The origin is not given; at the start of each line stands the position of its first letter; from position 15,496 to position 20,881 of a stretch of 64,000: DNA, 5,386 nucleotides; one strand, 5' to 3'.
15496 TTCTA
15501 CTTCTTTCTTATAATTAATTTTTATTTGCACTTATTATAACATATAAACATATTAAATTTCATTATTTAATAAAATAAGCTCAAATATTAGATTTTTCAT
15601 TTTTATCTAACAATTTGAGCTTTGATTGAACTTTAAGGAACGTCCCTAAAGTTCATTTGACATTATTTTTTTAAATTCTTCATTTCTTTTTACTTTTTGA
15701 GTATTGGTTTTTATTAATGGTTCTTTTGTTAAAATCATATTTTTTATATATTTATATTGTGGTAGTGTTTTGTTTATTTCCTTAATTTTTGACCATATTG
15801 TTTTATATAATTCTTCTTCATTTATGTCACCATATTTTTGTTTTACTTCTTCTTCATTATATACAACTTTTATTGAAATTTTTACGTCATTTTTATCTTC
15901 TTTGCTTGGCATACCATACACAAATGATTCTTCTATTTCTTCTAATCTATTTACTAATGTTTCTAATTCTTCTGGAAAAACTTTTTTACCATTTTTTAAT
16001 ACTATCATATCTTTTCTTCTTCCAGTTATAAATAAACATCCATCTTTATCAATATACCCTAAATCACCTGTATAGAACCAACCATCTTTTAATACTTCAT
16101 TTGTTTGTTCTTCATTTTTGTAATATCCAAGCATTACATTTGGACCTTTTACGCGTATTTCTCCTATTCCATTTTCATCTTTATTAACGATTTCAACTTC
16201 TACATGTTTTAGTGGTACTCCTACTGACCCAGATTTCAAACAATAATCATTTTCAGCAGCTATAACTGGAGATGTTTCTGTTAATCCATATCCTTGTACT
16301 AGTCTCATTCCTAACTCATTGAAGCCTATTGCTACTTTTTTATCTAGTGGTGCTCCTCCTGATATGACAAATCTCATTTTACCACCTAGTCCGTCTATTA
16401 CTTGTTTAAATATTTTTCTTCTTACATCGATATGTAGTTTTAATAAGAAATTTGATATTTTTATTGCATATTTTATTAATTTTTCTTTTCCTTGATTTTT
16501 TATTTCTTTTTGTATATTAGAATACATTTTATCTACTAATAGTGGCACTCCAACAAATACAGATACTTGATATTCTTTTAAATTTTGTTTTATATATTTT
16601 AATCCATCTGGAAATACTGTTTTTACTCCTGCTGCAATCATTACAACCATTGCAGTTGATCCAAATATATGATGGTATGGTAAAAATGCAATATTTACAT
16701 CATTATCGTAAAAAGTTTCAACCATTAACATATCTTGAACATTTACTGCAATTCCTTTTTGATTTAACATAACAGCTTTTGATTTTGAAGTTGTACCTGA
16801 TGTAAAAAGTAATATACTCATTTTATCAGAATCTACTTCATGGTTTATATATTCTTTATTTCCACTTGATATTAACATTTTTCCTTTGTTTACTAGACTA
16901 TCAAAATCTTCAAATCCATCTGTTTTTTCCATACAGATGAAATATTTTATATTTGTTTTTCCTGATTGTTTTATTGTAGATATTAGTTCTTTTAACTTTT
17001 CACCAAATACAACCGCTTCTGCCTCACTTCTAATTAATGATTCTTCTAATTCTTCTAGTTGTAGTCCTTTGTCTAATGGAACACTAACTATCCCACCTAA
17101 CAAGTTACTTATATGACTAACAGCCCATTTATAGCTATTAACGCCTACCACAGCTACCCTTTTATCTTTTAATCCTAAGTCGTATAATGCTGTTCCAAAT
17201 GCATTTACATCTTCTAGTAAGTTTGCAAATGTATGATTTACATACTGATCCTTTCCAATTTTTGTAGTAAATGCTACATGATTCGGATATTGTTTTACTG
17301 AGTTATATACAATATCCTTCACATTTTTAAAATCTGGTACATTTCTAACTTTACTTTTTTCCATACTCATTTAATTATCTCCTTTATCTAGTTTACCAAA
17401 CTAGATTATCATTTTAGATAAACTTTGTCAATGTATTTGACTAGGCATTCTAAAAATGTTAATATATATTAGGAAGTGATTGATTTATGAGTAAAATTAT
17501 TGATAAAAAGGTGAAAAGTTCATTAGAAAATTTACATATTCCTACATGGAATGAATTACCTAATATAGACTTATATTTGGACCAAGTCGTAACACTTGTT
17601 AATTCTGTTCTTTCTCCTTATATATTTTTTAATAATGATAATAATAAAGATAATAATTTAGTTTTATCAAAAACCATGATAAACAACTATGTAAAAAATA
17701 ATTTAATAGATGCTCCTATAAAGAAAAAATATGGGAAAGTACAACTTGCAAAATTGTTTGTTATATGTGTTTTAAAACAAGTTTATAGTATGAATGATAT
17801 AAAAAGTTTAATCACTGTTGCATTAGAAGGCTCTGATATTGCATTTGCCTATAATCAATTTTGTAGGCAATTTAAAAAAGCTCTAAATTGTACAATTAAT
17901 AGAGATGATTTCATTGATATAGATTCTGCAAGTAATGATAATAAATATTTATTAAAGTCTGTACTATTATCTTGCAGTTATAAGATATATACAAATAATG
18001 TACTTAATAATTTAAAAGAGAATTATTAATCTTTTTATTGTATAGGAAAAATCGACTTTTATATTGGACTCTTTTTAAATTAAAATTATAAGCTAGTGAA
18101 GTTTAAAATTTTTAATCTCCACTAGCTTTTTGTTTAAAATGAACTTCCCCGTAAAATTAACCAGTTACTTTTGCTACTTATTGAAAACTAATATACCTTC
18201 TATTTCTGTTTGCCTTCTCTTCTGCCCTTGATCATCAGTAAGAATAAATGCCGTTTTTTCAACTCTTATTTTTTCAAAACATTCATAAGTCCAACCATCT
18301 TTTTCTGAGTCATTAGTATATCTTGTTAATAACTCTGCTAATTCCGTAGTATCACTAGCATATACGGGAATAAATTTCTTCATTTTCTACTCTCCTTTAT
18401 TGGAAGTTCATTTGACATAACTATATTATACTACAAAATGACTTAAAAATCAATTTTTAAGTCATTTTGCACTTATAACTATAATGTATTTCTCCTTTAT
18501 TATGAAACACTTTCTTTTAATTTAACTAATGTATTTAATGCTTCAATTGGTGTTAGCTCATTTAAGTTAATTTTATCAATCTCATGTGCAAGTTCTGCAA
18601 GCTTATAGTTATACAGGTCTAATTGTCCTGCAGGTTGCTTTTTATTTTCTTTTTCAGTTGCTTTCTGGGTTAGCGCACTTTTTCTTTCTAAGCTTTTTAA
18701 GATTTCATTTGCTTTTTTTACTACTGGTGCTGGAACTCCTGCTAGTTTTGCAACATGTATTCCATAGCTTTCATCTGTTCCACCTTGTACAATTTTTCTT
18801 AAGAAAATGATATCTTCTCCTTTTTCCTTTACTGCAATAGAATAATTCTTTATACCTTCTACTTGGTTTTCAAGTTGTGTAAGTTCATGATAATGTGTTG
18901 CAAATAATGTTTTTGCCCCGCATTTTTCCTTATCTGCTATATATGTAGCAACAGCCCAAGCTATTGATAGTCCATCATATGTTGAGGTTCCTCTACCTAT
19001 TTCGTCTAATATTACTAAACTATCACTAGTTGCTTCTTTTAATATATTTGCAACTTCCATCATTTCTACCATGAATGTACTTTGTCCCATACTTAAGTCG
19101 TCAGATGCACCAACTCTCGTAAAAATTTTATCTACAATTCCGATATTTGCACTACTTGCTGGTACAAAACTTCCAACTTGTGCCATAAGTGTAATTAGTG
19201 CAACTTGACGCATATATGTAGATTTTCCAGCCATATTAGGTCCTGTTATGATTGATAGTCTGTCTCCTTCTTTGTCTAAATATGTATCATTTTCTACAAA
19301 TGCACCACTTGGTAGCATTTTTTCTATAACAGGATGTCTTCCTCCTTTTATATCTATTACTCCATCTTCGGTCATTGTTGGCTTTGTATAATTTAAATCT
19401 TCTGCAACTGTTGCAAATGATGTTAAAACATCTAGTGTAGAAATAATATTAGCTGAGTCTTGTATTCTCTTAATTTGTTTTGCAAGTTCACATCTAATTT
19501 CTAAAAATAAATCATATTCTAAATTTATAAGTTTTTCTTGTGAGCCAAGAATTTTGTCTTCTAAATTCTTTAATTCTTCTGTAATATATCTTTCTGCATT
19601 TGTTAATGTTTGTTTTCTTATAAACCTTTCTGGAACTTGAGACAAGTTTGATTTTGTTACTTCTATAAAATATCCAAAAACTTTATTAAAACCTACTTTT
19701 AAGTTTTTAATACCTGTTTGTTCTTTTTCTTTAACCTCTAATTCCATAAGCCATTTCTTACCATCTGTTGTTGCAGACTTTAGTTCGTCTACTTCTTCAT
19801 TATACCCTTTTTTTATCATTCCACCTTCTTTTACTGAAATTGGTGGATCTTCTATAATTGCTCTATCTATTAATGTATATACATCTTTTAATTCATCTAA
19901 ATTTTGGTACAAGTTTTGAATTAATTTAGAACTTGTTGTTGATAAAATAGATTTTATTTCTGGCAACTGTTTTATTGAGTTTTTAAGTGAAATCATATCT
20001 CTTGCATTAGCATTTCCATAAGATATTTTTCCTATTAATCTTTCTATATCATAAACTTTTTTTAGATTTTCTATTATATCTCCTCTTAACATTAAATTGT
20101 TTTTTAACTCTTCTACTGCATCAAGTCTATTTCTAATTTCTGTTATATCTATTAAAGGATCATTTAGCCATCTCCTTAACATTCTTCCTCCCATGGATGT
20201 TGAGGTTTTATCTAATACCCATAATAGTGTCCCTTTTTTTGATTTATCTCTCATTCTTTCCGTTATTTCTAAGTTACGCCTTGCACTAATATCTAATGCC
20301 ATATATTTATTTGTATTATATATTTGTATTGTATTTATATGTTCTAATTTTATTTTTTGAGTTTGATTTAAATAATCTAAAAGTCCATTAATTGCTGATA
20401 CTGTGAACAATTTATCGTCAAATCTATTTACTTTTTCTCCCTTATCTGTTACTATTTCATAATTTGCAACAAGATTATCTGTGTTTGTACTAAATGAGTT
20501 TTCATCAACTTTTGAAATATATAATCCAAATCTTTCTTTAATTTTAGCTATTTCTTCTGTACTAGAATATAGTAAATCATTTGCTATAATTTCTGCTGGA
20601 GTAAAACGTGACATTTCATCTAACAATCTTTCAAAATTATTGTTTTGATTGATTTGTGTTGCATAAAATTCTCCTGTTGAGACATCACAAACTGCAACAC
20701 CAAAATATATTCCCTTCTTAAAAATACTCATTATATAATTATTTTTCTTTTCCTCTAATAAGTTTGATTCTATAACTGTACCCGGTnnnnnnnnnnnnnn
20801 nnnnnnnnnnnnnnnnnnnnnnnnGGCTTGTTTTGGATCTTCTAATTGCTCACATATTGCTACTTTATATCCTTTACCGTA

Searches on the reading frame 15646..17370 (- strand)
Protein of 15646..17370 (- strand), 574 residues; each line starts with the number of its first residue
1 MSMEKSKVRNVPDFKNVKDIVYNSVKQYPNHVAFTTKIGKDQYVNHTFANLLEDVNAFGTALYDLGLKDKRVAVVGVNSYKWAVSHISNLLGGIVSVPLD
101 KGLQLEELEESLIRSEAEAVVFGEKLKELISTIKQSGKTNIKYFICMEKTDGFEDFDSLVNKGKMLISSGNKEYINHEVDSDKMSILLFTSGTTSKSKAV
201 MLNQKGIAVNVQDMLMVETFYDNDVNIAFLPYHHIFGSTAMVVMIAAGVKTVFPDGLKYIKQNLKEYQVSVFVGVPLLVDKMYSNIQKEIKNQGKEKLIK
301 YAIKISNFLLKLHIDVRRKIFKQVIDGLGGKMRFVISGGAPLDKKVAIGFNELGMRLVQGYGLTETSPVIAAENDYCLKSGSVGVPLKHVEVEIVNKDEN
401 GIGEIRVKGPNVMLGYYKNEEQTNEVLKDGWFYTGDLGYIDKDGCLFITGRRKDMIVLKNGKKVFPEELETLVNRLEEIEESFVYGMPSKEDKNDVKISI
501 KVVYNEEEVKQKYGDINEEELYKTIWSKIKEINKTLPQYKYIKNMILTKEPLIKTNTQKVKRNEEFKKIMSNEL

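Call 85: search_protein_families(library=pfam, proteins=[window:15646-17370:-], max_evalue=0.001)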
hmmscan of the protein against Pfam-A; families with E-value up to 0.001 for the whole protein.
window:15646-17370:- (574 aa): 2 families
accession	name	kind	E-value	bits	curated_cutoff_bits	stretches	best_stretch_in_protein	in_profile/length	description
PF00501.34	AMP-binding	-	3e-64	217.7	29.9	1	23-417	3-384/384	AMP-binding enzyme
PF23562.2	AMP-binding_C_3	-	1.8e-08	35.2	20.8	1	454-564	2-107/124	AMP-binding enzyme C-terminal domain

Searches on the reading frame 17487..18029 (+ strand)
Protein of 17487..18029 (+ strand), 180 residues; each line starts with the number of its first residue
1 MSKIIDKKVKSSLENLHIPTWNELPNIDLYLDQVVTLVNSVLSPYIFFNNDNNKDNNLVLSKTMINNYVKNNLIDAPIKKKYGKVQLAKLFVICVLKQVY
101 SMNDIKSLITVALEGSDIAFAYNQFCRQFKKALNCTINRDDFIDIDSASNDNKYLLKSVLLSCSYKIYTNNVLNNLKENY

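Call 85: search_protein_families(library=pfam, proteins=[window:17487-18029:+], max_evalue=0.001)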
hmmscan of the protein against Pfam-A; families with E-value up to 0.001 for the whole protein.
window:17487-18029:+ (180 aa): 1 family
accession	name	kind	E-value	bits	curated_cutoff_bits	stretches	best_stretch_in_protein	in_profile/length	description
PF08876.17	DUF1836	-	1.6e-28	99.3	27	1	19-125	1-105/105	Domain of unknown function (DUF1836)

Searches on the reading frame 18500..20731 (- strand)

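Call 85: search_protein_families(library=pfam, proteins=[window:18500-20731:-], max_evalue=0.001)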
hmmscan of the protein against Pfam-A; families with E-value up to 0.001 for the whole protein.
window:18500-20731:- (743 aa): 4 families
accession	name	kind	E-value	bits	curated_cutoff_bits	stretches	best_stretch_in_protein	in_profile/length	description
PF00488.27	MutS_V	-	3.2e-88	295.1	30.2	1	494-682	2-188/188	MutS domain V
PF05192.23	MutS_III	-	1.3e-59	202.2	34.1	1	149-440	1-194/194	MutS domain III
PF05190.23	MutS_IV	-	1.1e-32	112.6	22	1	309-399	1-91/92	MutS family domain IV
PF05188.22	MutS_II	-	1.5e-16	61.4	25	1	1-132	4-132/133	MutS domain II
